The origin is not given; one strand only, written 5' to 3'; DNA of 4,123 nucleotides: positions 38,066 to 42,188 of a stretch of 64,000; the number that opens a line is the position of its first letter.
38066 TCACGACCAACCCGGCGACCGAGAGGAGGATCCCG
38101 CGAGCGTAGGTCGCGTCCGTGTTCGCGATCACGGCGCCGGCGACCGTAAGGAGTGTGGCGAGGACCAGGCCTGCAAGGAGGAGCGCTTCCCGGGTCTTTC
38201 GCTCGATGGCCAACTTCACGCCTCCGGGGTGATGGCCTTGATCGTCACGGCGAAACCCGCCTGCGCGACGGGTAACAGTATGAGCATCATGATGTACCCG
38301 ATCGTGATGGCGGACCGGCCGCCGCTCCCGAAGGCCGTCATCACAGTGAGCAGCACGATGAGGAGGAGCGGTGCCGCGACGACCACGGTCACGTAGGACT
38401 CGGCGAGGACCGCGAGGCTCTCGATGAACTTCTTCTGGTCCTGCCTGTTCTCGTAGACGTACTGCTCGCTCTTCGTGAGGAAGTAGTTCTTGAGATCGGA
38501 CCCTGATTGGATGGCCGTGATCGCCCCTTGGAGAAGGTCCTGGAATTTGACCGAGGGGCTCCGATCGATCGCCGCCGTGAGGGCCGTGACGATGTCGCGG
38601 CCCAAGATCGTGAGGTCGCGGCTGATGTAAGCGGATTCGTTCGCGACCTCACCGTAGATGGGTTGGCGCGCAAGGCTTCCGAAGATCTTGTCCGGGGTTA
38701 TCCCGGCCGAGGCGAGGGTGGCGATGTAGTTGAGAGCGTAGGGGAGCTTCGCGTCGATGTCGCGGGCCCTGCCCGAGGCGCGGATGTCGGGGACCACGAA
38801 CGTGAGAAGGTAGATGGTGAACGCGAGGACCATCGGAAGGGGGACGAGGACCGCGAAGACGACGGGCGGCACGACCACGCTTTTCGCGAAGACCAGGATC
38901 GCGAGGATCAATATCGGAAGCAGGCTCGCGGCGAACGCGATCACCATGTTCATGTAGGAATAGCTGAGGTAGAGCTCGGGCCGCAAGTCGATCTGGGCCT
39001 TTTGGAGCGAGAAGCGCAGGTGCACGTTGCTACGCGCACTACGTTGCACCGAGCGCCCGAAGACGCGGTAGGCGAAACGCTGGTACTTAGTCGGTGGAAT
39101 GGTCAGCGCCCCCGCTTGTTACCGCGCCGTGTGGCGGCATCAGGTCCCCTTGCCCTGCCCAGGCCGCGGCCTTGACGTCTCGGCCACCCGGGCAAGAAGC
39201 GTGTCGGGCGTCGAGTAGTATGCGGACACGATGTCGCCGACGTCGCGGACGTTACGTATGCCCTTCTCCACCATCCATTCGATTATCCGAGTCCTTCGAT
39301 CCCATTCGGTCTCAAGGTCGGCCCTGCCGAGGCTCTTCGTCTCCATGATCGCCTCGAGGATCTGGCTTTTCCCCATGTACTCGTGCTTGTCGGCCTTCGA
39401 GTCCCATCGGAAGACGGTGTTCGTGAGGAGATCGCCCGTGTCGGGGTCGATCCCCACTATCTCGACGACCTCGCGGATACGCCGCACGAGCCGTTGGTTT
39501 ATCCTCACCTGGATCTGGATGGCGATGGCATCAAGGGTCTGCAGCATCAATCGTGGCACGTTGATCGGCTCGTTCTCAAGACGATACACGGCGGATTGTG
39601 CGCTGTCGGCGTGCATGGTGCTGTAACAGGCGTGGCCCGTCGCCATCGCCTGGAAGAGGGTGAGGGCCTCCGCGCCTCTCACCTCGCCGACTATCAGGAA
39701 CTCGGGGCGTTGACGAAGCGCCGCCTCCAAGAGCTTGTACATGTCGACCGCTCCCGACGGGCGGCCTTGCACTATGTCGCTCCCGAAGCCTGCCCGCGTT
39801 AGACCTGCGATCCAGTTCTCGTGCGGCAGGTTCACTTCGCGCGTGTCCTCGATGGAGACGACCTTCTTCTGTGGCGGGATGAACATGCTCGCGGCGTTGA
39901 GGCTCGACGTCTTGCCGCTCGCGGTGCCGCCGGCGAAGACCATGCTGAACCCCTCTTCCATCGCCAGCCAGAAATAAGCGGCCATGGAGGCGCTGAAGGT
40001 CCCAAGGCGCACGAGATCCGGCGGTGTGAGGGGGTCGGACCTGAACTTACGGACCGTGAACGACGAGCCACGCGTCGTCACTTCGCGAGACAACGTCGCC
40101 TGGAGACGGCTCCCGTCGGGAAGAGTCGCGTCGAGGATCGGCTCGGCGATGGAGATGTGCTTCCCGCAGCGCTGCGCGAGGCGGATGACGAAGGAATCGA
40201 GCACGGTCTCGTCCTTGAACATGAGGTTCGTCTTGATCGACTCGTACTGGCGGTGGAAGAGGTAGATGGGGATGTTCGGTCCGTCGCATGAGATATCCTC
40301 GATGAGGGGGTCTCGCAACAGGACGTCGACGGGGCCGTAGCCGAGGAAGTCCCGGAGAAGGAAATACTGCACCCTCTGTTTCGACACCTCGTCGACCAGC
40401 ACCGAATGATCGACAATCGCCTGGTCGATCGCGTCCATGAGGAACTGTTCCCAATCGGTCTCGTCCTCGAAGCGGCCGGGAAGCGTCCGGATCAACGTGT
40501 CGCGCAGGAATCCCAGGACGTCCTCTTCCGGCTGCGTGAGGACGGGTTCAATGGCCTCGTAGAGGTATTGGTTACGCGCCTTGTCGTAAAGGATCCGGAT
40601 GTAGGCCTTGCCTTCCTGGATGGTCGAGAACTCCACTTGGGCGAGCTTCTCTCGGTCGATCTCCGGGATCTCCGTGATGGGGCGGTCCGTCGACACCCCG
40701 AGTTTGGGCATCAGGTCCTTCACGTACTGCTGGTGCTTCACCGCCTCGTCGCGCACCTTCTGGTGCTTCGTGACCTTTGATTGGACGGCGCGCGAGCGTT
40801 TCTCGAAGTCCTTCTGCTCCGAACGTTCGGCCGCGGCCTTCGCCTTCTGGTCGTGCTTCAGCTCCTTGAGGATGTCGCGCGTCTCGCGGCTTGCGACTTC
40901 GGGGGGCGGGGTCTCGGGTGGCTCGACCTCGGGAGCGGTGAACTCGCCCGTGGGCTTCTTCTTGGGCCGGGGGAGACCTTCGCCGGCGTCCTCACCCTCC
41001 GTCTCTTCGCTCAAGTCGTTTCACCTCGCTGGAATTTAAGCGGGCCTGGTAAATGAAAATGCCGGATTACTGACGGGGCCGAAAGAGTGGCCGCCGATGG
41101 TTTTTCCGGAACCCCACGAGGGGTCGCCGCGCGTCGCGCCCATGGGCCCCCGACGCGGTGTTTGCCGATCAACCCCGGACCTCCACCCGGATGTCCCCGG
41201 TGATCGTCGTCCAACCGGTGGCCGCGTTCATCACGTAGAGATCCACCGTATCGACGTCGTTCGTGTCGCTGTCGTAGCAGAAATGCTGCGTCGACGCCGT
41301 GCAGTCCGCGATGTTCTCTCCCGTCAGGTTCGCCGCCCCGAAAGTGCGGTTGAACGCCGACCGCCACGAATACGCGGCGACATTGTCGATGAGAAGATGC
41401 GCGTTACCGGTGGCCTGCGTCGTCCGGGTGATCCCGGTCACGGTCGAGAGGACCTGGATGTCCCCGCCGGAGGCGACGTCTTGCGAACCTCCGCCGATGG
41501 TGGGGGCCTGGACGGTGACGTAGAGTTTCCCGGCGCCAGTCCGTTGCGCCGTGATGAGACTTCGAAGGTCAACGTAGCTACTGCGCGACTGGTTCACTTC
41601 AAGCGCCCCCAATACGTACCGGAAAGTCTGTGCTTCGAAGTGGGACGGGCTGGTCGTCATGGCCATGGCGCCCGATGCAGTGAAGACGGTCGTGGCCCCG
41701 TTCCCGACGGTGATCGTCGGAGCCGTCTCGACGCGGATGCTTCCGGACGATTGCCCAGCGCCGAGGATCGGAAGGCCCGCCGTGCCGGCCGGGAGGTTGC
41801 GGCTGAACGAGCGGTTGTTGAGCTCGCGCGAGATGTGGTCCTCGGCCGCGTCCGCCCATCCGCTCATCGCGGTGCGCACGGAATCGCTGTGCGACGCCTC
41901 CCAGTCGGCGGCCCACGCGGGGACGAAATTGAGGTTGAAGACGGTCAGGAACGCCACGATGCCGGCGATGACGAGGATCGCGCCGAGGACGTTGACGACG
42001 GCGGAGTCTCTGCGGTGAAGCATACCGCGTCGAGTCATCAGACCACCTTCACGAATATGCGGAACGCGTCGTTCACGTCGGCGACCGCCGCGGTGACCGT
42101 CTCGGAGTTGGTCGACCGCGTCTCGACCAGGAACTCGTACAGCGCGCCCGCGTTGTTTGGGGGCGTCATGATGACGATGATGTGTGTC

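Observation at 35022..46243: Tad/Fla-like type IV pilus locus with a split platform protein, an extended FlaI, and a 1375-aa pilin-like adhesin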

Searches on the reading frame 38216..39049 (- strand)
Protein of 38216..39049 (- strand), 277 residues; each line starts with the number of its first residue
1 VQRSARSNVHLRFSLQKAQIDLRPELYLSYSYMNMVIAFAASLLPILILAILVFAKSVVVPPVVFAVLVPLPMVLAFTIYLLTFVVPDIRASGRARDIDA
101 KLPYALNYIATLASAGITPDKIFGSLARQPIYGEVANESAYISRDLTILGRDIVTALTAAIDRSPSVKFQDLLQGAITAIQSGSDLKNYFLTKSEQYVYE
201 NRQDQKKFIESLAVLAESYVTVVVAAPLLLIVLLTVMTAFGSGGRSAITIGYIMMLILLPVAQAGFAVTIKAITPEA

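Call 4: search_protein_families(library=pfam, proteins=[window:38216-39049:-], max_evalue=0.01)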
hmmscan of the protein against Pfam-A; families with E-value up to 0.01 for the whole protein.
window:38216-39049:- (277 aa): 1 family
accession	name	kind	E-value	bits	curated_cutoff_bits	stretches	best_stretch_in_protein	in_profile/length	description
PF00482.28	T2SSF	-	4.1e-16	59.5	25.2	1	106-233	2-124/125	Type II secretion system (T2SS), protein F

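Call 8: search_protein_families(library=ncbifam, proteins=[window:38216-39049:-], max_evalue=0.01)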
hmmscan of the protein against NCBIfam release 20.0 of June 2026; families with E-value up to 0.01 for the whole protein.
window:38216-39049:- (277 aa): 5 families
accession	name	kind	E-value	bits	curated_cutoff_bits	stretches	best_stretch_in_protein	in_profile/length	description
NF004704.2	PRK06041.1-2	equivalog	8.6e-21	74.2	550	1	38-276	13-249/555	archaellar assembly protein ArlJ/FlaJ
NF046075.1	UpsF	equivalog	9.5e-14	51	400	1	46-275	41-251/484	membrane pilin protein UpsF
NF004705.1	PRK06041.1-3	equivalog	7.7e-11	41.6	400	1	97-260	2-163/465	archaellar assembly protein ArlJ/FlaJ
NF053673.1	bindosome_BasF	exception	3.4e-09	35.8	1300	1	48-235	151-338/656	bindosome assembly system membrane anchoring protein BasF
NF004703.2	PRK06041.1-1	equivalog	6.9e-08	31.3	570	1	94-267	32-202/525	archaellar assembly protein ArlJ/FlaJ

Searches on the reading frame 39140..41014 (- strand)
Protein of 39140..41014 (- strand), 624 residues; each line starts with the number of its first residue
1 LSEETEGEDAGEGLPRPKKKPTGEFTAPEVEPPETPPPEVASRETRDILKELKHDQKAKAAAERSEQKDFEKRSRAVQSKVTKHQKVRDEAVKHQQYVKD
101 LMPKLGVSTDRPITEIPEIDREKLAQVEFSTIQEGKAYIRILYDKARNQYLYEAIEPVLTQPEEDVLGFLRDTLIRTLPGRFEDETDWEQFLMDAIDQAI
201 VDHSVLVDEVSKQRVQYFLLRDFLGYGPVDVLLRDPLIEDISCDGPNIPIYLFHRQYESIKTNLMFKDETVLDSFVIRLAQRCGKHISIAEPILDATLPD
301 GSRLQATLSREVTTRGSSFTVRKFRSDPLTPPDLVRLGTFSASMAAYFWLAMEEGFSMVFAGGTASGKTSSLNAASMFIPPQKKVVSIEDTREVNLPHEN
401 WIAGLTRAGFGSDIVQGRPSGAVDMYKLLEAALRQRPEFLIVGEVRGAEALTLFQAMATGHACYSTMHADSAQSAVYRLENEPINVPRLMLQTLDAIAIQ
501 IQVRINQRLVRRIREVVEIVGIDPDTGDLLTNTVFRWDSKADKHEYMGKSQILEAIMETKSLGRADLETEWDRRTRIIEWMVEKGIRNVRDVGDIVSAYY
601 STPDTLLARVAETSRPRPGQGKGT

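Call 4: search_protein_families(library=pfam, proteins=[window:39140-41014:-], max_evalue=0.01)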
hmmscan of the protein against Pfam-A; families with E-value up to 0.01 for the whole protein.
window:39140-41014:- (624 aa): 2 families
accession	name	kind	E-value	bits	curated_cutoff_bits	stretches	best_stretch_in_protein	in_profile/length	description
PF00437.27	T2SSE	-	5.3e-39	134.3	24.9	1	233-564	12-328/370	Type II/IV secretion system protein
PF23989.1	PilB3_C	-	0.01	16.4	27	0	550-610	10-70/83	PilB3-like, C-terminal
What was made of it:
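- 39140..41014 (-): Secretion ATPase, 624 aa (PilB/GspE-like, euryarchaeal pilus type), with a charged N-terminal extension of about 95-130 aa. T2SSE at E=5e-39 (call 4).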

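Call 7: find_encoding_contigs(protein=window:39140-41014:-, flank=3000, max_places=4)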
Protein window:39140-41014:- (624 aa): 2 contigs read that carry it; 2 places shown.
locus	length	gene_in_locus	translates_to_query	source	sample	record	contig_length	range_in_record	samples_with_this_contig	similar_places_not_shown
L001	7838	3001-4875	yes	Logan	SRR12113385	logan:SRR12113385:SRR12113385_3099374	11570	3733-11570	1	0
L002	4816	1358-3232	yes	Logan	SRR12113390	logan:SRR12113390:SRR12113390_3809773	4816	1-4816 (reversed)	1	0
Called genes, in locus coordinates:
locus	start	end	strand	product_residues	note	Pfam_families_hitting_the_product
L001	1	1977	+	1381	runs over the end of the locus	PF07790:Pilin_N, PF16656:Pur_ac_phosph_N (weak)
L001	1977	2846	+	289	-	-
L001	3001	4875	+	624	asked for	PF00437:T2SSE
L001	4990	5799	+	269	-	PF00482:T2SSF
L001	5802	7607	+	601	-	PF00482:T2SSF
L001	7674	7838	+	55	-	?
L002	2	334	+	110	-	?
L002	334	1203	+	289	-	-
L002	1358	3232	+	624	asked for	PF00437:T2SSE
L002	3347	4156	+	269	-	PF00482:T2SSF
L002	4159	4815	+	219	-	?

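Call 8: search_protein_families(library=ncbifam, proteins=[window:39140-41014:-], max_evalue=0.01)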
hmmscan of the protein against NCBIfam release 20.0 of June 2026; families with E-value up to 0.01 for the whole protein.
window:39140-41014:- (624 aa): 17 families
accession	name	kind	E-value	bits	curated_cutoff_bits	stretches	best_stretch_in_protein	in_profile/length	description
NF058587.1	archaellum_moto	equivalog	5e-120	401.7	550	1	134-600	37-518/527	archaellum flagellar ATPase motor FlaI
NF053672.1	bindosome_BasE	exception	5e-55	187.2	1000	1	152-602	64-510/512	bindosome assembly system ATPase subunit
TIGR03819.1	heli_sec_ATPase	hypoth_equivalog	2.5e-44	151.9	373.15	1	194-516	19-338/340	TadA family conjugal transfer-associated ATPase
TIGR02788.1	VirB11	equivalog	1.7e-36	125.9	249.95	2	345-481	134-264/308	P-type DNA transfer ATPase VirB11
TIGR02782.1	TrbB_P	equivalog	3e-33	115.4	304.55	1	275-524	57-298/303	P-type conjugative transfer ATPase TrbB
NF010475.0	PRK13900.1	equivalog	2.4e-29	102.5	389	2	351-479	156-279/333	type IV secretion system ATPase VirB11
NF010469.0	PRK13894.1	subfamily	1.9e-27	96.5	508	1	278-523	73-311/320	conjugal transfer ATPase TrbB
NF010407.0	PRK13833.1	subfamily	2.7e-27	96.1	499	1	287-521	77-302/323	conjugal transfer protein TrbB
NF010425.0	PRK13851.1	equivalog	1.5e-18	66.8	461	1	352-473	159-274/344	type IV secretion system protein VirB11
NF041000.1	ATPase_ComGA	equivalog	8.4e-17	61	300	1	354-500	128-262/267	competence type IV pilus ATPase ComGA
NF007755.0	PRK10436.1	equivalog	6.4e-15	54.8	617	1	350-513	215-358/465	type II secretion system protein GspE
TIGR02533.1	type_II_gspE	equivalog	3.1e-14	52.5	630.25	1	358-593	246-468/486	type II secretion system ATPase GspE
TIGR02538.1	type_IV_pilB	equivalog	3.4e-13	49.1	675.65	1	337-515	298-457/564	type IV-A pilus assembly ATPase PilB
TIGR01420.1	pilT_fam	subfamily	8.1e-13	48.3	319.1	1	358-515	125-273/343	PilT/PilU family type 4a pilus ATPase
TIGR02525.1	plasmid_TraJ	equivalog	1.5e-11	43.9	368.3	1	352-506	147-301/372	plasmid transfer ATPase TraJ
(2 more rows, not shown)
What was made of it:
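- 39140..41014 (-): NCBIfam FlaI scores 401.7, below the 550 cutoff (call 8).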

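Call 47: search_solved_structures(query=window:39140-41014:-, max_evalue=1e-10)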
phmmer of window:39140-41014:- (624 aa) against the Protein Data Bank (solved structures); distinct sequences matched with E-value up to 1e-10: 9.
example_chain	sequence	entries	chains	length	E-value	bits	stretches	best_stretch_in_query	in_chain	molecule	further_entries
2oap_1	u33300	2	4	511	8.4e-137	460.5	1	128-611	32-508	Type II secretion system protein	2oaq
4ii7_A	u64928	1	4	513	1.2e-82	281.7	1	136-596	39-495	FlaI ATPase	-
4ihq_A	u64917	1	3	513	7.9e-82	278.9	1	136-596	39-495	FlaI ATPase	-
8rkd_E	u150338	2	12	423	2.7e-44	155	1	194-544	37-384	Pilus assembly ATPase CpaF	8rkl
8rjf_A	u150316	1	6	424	2.7e-44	155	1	194-544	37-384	Pilus assembly ATPase CpaF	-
9e24_A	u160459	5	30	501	4.2e-44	154.3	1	194-544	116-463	CpaF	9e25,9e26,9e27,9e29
6bge_A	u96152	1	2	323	2.9e-16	62.4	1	290-482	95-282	VirB11-like protein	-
1g6o_A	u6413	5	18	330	3.1e-16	62.4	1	290-482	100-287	CAG-ALPHA | virB11 homolog | Cag-alfa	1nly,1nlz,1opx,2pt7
2gza_A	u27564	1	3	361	5.2e-11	45.1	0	325-479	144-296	Type IV secretion system protein VirB11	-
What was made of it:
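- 39140..41014 (-): PDB 2OAP scores 460 bits against 282 bits for FlaI (4II7) (call 47).
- On Archaeal type IV pilus system (euryarchaeal clade 2 type): PDB 2OAP (A. fulgidus GspE-like) at E=8e-137 (call 47).
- On Archaellum: FlaI structures score 282 bits, against 460 bits for afGspE (call 47).
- Closest known: Archaellum. Different: The ATPase scores below the ArlI cutoff and is closer to afGspE (calls 8, 47).
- Closest known: Bacterial Tad pilus. Same: A related ATPase: CpaF structures hit at E=3e-44 (call 47).
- Checked: The ATPase is not an archaellum FlaI (calls 8, 47).
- The best solved relative of the ATPase is the A. fulgidus GspE-like ATPase 2OAP (E=8e-137, call 47).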

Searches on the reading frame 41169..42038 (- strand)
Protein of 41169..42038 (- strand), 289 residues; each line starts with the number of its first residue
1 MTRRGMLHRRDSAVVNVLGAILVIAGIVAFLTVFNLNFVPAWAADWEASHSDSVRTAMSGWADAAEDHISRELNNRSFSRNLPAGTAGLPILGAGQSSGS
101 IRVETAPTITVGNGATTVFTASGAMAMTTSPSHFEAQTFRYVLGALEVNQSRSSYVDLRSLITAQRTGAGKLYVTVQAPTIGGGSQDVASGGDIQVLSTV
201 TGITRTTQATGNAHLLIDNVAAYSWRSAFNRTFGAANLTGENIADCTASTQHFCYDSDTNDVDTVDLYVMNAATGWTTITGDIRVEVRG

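Call 4: search_protein_families(library=pfam, proteins=[window:41169-42038:-], max_evalue=0.01)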
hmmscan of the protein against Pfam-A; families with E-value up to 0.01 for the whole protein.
window:41169-42038:- (289 aa): 1 family
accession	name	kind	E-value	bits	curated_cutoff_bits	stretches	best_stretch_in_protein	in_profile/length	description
PF23960.2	DUF7289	-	0.0011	19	27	1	13-242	2-210/238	Family of unknown function (DUF7289)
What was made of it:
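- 41169..42038 (-): 289-aa DUF7289-like pilin-like protein. Putative class III signal ...RRDSA|VVNVLG. Start tightly coupled to the giant's stop. Pfam DUF7289 at E=1e-3 (call 4).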

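Call 8: search_protein_families(library=ncbifam, proteins=[window:41169-42038:-], max_evalue=0.01)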
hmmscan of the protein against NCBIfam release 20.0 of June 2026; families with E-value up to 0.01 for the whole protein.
window:41169-42038:- (289 aa): 0 families

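Call 71: search_solved_structures(query=window:41169-42038:-, max_evalue=1)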
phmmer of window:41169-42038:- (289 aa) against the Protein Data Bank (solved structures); distinct sequences matched with E-value up to 1: 0.
